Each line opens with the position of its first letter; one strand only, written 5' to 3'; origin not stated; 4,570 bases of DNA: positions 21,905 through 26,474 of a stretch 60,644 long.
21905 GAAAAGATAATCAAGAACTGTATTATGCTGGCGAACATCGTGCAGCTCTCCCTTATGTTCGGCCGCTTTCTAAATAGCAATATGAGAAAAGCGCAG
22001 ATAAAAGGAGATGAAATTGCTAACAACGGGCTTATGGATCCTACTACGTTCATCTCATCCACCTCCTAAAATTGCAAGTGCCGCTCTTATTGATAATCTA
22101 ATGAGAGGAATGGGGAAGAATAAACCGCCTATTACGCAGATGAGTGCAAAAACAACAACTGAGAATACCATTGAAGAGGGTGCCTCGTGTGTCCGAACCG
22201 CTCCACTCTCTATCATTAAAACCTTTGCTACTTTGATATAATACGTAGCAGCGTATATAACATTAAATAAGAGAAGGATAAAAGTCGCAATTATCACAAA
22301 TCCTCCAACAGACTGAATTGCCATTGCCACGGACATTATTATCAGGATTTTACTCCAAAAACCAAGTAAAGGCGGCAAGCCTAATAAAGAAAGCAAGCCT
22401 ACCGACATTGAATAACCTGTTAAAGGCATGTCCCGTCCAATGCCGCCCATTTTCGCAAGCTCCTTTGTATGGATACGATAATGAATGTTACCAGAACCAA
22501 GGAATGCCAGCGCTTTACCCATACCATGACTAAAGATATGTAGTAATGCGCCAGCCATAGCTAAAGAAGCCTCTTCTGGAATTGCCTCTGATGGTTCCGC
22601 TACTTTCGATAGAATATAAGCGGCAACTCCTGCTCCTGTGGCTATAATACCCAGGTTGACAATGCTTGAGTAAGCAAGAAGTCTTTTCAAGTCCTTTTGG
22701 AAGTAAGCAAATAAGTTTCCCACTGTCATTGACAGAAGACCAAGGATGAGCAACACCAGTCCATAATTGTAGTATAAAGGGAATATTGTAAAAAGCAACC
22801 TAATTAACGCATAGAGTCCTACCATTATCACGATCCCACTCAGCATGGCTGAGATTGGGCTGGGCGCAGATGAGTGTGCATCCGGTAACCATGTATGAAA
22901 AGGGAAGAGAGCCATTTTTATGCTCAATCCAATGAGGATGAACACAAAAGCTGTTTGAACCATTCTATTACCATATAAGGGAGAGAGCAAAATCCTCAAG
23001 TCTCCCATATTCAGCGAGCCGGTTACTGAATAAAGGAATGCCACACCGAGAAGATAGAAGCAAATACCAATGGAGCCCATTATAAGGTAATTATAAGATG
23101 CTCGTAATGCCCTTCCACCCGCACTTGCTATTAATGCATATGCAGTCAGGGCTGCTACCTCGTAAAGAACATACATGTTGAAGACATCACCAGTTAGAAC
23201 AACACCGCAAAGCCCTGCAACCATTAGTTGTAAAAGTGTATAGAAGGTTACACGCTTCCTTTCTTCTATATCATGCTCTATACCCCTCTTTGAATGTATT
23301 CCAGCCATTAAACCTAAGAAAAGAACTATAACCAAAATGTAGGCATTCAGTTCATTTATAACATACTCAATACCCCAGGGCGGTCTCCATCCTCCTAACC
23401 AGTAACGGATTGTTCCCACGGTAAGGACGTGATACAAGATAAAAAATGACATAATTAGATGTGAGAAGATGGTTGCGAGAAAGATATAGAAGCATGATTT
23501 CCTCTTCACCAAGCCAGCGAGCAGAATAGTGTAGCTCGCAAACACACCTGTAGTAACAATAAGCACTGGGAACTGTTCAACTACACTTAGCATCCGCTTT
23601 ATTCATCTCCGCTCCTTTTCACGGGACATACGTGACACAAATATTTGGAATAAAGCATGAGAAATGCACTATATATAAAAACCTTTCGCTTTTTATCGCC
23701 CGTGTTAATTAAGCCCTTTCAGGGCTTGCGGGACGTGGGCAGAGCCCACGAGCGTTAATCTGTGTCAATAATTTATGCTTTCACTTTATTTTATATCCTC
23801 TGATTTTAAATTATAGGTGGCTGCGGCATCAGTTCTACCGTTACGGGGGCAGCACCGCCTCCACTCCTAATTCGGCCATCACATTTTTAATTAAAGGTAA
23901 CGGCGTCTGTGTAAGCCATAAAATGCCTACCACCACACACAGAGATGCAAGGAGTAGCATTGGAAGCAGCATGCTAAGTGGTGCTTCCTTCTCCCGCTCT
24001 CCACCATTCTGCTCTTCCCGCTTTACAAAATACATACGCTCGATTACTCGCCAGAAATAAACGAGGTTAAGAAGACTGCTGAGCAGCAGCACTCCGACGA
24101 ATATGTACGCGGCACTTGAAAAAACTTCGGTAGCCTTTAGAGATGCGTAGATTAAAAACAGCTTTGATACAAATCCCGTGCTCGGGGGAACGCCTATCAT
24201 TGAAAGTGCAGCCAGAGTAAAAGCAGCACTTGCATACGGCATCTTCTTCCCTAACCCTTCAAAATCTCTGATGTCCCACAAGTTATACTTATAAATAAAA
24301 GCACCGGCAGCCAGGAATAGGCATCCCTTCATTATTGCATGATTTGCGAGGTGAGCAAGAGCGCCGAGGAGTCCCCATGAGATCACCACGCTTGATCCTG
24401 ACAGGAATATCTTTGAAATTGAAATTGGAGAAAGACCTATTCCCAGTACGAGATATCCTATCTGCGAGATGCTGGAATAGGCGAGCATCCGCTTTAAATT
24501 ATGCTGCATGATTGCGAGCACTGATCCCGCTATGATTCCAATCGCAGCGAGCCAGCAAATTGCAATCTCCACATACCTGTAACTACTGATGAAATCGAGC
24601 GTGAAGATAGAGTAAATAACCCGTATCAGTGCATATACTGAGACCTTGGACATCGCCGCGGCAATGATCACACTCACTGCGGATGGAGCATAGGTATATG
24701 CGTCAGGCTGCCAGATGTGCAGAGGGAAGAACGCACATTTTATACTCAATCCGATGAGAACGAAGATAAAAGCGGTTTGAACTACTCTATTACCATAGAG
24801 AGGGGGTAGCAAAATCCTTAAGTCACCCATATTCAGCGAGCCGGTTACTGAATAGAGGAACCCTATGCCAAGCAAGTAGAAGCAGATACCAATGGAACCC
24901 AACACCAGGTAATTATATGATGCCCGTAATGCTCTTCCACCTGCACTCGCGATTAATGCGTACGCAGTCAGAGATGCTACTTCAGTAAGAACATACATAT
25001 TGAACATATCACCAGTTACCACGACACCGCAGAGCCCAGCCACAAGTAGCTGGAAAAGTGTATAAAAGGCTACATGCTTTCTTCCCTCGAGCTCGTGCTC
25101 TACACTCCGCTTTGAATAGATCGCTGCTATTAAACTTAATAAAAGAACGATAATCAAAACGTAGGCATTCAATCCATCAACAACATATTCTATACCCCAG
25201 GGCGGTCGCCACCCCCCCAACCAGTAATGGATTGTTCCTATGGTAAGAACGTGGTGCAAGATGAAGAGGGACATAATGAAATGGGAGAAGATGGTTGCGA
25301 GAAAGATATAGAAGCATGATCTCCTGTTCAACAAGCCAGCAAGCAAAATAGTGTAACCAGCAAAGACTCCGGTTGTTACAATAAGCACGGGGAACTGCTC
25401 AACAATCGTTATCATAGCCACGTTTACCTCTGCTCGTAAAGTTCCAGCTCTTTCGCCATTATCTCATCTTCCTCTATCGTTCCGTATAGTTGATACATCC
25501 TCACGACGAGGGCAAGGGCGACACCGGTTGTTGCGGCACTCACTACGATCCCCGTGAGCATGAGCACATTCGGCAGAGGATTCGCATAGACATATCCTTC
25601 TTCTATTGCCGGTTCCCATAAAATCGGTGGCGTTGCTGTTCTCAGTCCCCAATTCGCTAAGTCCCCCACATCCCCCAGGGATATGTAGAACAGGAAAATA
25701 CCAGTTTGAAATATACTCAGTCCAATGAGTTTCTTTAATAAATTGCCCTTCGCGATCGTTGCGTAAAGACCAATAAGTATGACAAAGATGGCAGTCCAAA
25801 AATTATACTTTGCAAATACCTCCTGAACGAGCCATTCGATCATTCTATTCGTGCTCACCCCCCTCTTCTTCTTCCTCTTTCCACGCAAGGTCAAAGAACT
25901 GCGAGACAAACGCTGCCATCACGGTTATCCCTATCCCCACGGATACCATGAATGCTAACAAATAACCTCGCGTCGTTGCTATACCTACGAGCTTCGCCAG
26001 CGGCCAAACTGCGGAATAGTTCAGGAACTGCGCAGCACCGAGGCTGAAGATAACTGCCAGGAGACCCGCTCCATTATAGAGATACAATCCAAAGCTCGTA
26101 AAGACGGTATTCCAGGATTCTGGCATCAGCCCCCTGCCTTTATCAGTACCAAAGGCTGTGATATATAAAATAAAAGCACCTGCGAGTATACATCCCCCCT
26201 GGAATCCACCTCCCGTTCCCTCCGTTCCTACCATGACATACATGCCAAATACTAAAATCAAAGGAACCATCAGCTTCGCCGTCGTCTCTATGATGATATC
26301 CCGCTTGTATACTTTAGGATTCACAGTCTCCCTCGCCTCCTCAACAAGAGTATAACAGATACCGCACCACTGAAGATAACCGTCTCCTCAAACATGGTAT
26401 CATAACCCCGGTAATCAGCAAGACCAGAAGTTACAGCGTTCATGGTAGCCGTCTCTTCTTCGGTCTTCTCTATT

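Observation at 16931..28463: Supersized Mrp/Mbh-type membrane-arm locus with five tandem antiporter-like subunits and no redox module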

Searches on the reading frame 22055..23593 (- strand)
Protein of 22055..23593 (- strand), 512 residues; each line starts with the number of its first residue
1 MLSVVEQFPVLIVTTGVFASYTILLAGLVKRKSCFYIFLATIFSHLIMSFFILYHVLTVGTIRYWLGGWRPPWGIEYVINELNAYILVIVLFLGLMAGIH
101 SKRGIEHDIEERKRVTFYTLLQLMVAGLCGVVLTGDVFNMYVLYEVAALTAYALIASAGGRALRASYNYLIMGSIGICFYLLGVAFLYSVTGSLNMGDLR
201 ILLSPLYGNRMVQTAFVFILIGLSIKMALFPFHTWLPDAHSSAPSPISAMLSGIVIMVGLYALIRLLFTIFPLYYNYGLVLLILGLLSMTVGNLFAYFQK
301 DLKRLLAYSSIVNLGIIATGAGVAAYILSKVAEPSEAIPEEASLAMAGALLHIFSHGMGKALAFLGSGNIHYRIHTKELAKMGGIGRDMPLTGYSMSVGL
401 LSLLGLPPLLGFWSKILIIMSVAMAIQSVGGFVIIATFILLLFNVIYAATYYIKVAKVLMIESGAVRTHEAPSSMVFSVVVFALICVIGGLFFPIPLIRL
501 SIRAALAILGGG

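Call 3: search_protein_families(library=pfam, proteins=[window:22055-23593:-], max_evalue=0.01)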
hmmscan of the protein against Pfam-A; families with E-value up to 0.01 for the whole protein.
window:22055-23593:- (512 aa): 1 family
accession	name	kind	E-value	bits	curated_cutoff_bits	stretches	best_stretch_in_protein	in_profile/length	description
PF00361.26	Proton_antipo_M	-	1.3e-52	179.3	21.5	2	135-324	2-193/294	NADH:quinone oxidoreductase/Mrp antiporter, TM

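Call 28: search_solved_structures(query=window:22055-23593:-, max_evalue=1e-20, show_alignments=1)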
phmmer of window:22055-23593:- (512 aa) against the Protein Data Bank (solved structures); distinct sequences matched with E-value up to 1e-20: 51.
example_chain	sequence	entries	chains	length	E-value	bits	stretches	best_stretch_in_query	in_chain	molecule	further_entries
6cfw_H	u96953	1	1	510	9.3e-62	213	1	11-456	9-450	Monovalent cation/H+ antiporter subunit D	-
6u8y_H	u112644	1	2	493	7e-55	190.4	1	21-505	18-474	NADH dehydrogenase subunit N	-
7qru_D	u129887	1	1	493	8.2e-44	153.9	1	37-451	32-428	Na+/H+ antiporter subunit D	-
7z0s_C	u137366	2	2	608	3.3e-39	138.7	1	77-503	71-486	Formate hydrogenlyase subunit 3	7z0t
6z16_D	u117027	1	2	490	8.4e-38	134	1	38-446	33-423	Multisubunit Na+/H+ antiporter, D subunit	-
7qru_A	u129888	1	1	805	6.2e-37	131.2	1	46-503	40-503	Na+/H+ antiporter subunit A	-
4he8_L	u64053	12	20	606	2.3e-34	122.7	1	42-498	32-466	NADH-quinone oxidoreductase subunit 12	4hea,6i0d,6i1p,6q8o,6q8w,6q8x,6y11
6z16_A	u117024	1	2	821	2.1e-32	116.2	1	82-494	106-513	Multisubunit Na+/H+ antiporter, A subunit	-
6hum_F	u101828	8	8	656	4.5e-31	111.8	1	10-428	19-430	NADH dehydrogenase subunit 5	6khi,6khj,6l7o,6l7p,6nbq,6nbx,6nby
6hum_D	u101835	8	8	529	4.9e-30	108.4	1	43-474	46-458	NAD(P)H-quinone oxidoreductase chain 4 1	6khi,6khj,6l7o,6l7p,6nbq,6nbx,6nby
7wff_F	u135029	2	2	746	1.2e-29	107.1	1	36-437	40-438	NAD(P)H-quinone oxidoreductase subunit 5, chloroplastic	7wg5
7eu3_F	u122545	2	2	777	5.2e-29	105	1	23-439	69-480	NAD(P)H-quinone oxidoreductase subunit F | NADH-plastoquinone oxidoreductase subunit 5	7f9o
9grx_F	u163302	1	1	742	8.6e-29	104.3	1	47-424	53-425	NAD(P)H-quinone oxidoreductase subunit 5, chloroplastic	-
4he8_N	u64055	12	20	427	5.7e-27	98.3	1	114-319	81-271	NADH-quinone oxidoreductase subunit 14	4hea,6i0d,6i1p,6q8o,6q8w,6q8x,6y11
8e9g_N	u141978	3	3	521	1.7e-26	96.8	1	118-495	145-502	NADH-quinone oxidoreductase subunit N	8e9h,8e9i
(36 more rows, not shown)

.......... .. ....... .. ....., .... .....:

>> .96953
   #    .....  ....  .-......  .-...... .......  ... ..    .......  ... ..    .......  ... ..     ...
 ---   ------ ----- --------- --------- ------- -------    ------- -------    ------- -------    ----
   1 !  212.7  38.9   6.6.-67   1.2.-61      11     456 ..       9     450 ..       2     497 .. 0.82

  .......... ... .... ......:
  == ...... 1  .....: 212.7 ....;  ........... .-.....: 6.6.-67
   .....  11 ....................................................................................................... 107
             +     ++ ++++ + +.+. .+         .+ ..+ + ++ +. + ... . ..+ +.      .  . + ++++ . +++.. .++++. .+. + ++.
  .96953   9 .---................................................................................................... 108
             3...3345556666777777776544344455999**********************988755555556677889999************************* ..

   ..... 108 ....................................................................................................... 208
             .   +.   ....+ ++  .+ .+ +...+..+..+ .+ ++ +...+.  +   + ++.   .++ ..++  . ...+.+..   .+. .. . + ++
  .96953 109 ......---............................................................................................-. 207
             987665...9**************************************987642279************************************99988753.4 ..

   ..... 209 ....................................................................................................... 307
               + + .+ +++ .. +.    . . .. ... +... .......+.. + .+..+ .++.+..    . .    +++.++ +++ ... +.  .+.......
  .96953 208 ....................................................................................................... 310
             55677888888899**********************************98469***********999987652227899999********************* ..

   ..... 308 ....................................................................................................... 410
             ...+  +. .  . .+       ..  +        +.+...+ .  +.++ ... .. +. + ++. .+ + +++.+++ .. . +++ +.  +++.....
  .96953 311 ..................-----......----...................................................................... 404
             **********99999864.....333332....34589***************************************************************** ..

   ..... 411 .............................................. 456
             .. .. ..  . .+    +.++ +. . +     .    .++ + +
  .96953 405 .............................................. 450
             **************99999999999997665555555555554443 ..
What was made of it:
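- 22055..23593 (-): D2: MrpD/MbhH-type pump (512 aa). The N-terminal half is like D3 and X511. The C-terminal half is a distinct paralogue type, with TM8 Lys replaced by Met. PDB best hits are MbhH (213 bits), MbsH (190) and MrpD (154) (call 28).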

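Call 29: search_protein_families(library=ncbifam, proteins=[window:22055-23593:-], max_evalue=0.001)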
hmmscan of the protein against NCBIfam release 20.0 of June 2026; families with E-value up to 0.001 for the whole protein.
window:22055-23593:- (512 aa): 74 families (the best 25 are shown)
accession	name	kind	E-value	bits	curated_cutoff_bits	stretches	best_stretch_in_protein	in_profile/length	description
NF009305.0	PRK12662.1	equivalog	5.5e-87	292.6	700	1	6-505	3-487/492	putative monovalent cation/H+ antiporter subunit D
NF006241.0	PRK08377.1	equivalog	8.2e-81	272.5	645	1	9-506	5-475/494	NADH dehydrogenase subunit N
NF006240.0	PRK08376.1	subfamily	1.9e-77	261.4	662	1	5-495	3-494/521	putative monovalent cation/H+ antiporter subunit D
NF005086.0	PRK06521.1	equivalog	1.3e-71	242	667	1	18-493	17-492/669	hydrogenase 4 subunit B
NF006418.0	PRK08667.1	equivalog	3.6e-64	217.4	794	1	23-492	19-485/644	hydrogenase membrane subunit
NF009306.0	PRK12663.1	equivalog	2.4e-62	211.3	542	1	29-505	25-478/498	Na+/H+ antiporter subunit D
NF005818.0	PRK07691.1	equivalog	8.5e-61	206.4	586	1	24-491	19-467/496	Na+/H+ antiporter subunit D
TIGR01972.1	NDH_I_M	subfamily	2e-58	198.3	263.8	1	41-500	35-474/486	NADH-quinone oxidoreductase subunit M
TIGR01770.1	NDH_I_N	subfamily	2.9e-58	198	332.6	1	8-494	5-468/472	NADH-quinone oxidoreductase subunit NuoN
TIGR00944.1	2a6301s04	subfamily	2.3e-57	195.3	692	1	23-457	15-429/463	multicomponent K+/H+ antiporter, MrpD/PhaD subunit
NF005097.0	PRK06525.1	equivalog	3.9e-55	187.4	430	1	24-489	18-471/480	hydrogenase 4 subunit D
NF005044.0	PRK06458.1-4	equivalog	3.4e-53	181.3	610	1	20-509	21-495/531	hydrogenase 4 subunit F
NF009308.0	PRK12665.1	equivalog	5.5e-53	180.3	585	1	8-447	11-428/531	Na+/H+ antiporter subunit D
NF006419.0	PRK08668.1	equivalog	2.5e-52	178.5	617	1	39-497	28-470/613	NADH dehydrogenase subunit M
NF004445.0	PRK05777.2-3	equivalog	1.3e-49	169.5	408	1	36-496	34-466/475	NADH-quinone oxidoreductase subunit NuoN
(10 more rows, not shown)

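Call 59: find_encoding_contigs(protein=window:22055-23593:-, flank=10000, max_places=5)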
Protein window:22055-23593:- (512 aa): no gene with exactly this product is on record in the collection.

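Call 60: find_related_loci(query=window:22055-23593:-, collection=metagenome_contigs, flank=10000)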
Query window:22055-23593:- (512 aa) in metagenome_contigs; peptide patterns used: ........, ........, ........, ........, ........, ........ (x = any residue, [..] = any of these).
204 stretches matched a pattern; 97 encode a relative of the query (tblastn E <= 1e-3); the best 80 are kept; 80 distinct loci.
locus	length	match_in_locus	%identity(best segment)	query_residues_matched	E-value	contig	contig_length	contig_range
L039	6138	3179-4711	82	1-511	0e+0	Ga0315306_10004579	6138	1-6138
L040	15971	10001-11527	71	1-509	0e+0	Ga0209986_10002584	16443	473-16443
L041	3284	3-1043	82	165-511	3e-176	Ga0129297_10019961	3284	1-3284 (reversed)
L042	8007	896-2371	51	4-498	5e-149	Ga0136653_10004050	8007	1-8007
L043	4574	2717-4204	49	2-498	8e-152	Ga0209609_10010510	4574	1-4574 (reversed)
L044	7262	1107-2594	48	2-498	1e-147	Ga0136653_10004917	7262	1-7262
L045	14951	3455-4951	43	6-512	5e-128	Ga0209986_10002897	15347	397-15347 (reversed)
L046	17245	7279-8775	43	6-512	2e-127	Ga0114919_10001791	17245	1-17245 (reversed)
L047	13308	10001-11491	44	1-499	7e-124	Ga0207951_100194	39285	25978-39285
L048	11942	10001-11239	48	1-421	7e-122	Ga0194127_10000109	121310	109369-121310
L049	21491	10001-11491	44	1-499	1e-121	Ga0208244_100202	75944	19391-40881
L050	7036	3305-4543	49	1-421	2e-120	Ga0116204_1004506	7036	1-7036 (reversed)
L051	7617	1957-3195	49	1-421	2e-120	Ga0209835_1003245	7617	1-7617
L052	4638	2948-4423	43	5-498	5e-110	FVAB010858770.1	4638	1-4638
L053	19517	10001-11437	39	3-499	2e-112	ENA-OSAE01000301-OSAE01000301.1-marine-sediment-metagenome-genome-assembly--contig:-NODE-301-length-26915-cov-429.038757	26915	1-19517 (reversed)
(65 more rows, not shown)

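Call 72: search_protein_families(library=pfam, proteins=[L041:1042-3171:+], max_evalue=0.0001)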
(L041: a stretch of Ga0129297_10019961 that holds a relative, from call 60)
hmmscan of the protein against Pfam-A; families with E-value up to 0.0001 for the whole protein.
L041:1042-3171:+ (709 aa): 2 families
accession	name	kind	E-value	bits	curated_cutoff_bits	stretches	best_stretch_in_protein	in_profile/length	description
PF00361.26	Proton_antipo_M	-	4.5e-60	203.8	21.5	1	136-459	1-292/294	NADH:quinone oxidoreductase/Mrp antiporter, TM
PF00662.26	Proton_antipo_N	-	1.6e-11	44.3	24.5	1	71-118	1-49/51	NADH-Ubiquinone oxidoreductase (complex I), chain 5 N-terminus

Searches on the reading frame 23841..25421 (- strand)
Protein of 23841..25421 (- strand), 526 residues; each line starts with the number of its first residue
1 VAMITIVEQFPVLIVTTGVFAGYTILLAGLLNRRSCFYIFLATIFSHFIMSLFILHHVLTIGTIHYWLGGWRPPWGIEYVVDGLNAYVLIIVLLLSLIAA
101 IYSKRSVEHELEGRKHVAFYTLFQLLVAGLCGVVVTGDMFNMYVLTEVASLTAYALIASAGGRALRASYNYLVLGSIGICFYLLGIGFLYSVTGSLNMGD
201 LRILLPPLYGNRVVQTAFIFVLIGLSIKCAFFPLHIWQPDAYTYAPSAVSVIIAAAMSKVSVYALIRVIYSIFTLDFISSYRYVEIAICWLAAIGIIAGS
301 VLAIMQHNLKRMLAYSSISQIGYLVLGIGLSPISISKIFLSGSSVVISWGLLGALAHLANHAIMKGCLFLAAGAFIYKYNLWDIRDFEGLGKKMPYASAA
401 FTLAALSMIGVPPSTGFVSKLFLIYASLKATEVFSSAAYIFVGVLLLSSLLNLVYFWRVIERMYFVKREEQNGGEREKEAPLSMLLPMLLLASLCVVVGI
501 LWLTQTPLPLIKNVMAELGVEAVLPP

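Call 3: search_protein_families(library=pfam, proteins=[window:23841-25421:-], max_evalue=0.01)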
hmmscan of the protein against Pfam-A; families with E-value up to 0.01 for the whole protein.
window:23841-25421:- (526 aa): 1 family
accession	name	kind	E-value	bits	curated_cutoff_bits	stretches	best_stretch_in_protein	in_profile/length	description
PF00361.26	Proton_antipo_M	-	1.6e-52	179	21.5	1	137-441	2-289/294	NADH:quinone oxidoreductase/Mrp antiporter, TM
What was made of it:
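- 23841..25421 (-): D3: MrpD/MbhH-type pump (526 aa). It is the extra paralogue and has a full canonical residue set. PF00361, 179 bits (call 3).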

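Call 29: search_protein_families(library=ncbifam, proteins=[window:23841-25421:-], max_evalue=0.001)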
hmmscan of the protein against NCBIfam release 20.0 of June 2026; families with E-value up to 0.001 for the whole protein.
window:23841-25421:- (526 aa): 73 families (the best 25 are shown)
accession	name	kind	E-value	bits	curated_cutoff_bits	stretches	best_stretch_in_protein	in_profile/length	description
NF009305.0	PRK12662.1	equivalog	2.7e-114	382.7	700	1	8-517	3-488/492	putative monovalent cation/H+ antiporter subunit D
NF006240.0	PRK08376.1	subfamily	2.3e-89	300.7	662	1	7-501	3-491/521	putative monovalent cation/H+ antiporter subunit D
NF006241.0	PRK08377.1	equivalog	2.7e-84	284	645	1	9-501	3-462/494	NADH dehydrogenase subunit N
NF009306.0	PRK12663.1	equivalog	2.4e-78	264.1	542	1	31-501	25-466/498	Na+/H+ antiporter subunit D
NF005818.0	PRK07691.1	equivalog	1.7e-72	245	586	1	30-501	22-468/496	Na+/H+ antiporter subunit D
TIGR00944.1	2a6301s04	subfamily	3.4e-67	227.7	692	1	38-494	29-460/463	multicomponent K+/H+ antiporter, MrpD/PhaD subunit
NF006419.0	PRK08668.1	equivalog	2.4e-66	224.8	617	1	48-521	34-484/613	NADH dehydrogenase subunit M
NF005086.0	PRK06521.1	equivalog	2.8e-66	224.3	667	1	19-518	16-506/669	hydrogenase 4 subunit B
NF006236.0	PRK08375.1-1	equivalog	5.9e-66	223.4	663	1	11-501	9-480/493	putative monovalent cation/H+ antiporter subunit D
NF009308.0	PRK12665.1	equivalog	3.3e-63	214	585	1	9-480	10-454/531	Na+/H+ antiporter subunit D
NF009309.0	PRK12666.1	equivalog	2e-61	208.3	476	1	8-497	5-486/529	monovalent cation/H+ antiporter subunit D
TIGR01770.1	NDH_I_N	subfamily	8e-60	203.1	332.6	1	10-495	5-465/472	NADH-quinone oxidoreductase subunit NuoN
TIGR01972.1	NDH_I_M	subfamily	1.7e-57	195.2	263.8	1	68-501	61-467/486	NADH-quinone oxidoreductase subunit M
NF005561.0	PRK07234.1-1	equivalog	4.2e-57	194.2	718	1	4-471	2-446/569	putative monovalent cation/H+ antiporter subunit D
NF006238.0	PRK08375.1-4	equivalog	1.6e-56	192.2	626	1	32-458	25-431/531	putative monovalent cation/H+ antiporter subunit D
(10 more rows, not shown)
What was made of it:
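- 23841..25421 (-): NCBIfam NF009305, 383 bits, below cut-off (call 29).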

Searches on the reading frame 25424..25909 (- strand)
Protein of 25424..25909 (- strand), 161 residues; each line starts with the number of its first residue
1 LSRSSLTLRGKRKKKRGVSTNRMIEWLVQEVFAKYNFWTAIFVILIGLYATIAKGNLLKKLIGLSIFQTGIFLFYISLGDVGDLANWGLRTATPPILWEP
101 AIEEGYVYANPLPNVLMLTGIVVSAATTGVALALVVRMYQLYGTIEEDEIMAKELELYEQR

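Call 3: search_protein_families(library=pfam, proteins=[window:25424-25909:-], max_evalue=0.01)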
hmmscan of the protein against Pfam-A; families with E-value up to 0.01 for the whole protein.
window:25424-25909:- (161 aa): 2 families
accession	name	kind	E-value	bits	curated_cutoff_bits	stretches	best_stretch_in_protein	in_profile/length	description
PF00420.29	Oxidored_q2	-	6.6e-20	71.1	26.1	1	39-150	5-90/95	NADH-ubiquinone/plastoquinone oxidoreductase chain 4L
PF09881.14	DUF2108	-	0.0073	16.7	29.6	1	39-78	5-44/70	Predicted membrane protein (DUF2108)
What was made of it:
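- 25424..25843 (-): mrpC / NuoK-like. The likely start is the ATG at 25843; the ORF extends to the TTG at 25909. Pfam Oxidored_q2, 71 bits (call 3).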

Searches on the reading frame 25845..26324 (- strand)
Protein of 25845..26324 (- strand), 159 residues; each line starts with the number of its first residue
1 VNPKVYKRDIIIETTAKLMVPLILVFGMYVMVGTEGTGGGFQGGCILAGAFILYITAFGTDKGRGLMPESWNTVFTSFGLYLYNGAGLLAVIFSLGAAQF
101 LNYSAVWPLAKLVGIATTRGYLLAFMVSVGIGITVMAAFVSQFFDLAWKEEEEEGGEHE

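Call 3: search_protein_families(library=pfam, proteins=[window:25845-26324:-], max_evalue=0.01)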
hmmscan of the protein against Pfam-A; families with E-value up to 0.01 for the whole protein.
window:25845-26324:- (159 aa): 1 family
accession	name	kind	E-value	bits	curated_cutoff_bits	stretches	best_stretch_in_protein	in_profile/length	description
PF04039.18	MnhB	-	2.2e-18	67.1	22.5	1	11-140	1-126/127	Domain related to MnhB subunit of Na+/H+ antiporter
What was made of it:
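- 25845..26324 (-): mrpB / MbhF-like (159 aa). Pfam MnhB, 67 bits (call 3).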
